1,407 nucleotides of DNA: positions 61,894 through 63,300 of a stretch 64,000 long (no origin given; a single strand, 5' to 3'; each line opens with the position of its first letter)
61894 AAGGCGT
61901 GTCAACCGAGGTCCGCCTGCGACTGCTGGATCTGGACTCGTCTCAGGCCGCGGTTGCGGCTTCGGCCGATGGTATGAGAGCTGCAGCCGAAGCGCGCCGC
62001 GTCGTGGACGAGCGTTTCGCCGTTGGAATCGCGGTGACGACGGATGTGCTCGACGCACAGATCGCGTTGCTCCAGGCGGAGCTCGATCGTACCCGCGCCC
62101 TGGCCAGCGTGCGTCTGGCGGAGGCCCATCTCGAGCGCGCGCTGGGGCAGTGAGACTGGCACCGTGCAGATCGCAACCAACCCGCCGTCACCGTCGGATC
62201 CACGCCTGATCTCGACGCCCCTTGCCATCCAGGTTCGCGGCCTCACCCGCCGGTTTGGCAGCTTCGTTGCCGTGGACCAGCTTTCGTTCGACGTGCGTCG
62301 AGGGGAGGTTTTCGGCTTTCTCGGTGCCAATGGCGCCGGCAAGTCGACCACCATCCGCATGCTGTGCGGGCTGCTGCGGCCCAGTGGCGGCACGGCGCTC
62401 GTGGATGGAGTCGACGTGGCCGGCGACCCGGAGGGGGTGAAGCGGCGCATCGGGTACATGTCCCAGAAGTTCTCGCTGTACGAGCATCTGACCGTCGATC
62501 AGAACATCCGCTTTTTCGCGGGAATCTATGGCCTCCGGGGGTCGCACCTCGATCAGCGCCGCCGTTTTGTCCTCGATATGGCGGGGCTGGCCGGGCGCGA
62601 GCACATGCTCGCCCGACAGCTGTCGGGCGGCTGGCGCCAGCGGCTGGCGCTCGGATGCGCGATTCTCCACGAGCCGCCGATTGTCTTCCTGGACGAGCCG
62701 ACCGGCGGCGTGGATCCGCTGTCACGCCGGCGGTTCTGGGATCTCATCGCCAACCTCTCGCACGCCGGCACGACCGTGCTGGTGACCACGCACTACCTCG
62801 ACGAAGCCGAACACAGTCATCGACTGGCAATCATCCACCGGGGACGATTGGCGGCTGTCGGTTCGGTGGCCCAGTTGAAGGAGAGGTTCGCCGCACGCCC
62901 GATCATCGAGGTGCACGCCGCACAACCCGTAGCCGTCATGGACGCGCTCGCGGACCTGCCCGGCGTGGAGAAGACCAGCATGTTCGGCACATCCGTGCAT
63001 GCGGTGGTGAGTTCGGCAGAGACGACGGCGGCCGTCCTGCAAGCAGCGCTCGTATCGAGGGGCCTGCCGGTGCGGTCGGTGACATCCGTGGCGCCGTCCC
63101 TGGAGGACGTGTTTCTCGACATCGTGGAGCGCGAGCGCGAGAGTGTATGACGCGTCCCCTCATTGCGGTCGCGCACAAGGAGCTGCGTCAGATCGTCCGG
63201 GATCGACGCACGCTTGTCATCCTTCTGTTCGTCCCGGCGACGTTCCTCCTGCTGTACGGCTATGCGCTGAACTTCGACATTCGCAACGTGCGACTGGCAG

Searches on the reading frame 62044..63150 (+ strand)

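Call 114: search_protein_families(library=pfam, proteins=[window:62044-63150:+], max_evalue=0.0001)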
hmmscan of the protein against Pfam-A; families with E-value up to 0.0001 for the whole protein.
window:62044-63150:+ (368 aa): 3 families
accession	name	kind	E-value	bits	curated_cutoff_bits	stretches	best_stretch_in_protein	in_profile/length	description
PF00005.33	ABC_tran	-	1.4e-30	107.1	25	1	78-220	2-136/137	ABC transporter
PF13732.12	DrrA1-3_C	-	2.8e-10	41.2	27.4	1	273-361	1-81/81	ATP-binding protein DrrA1-3-like, C-terminal domain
PF13304.12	AAA_21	-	3.9e-10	40.7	27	1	191-250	236-298/304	AAA domain, putative AbiEii toxin, Type IV TA system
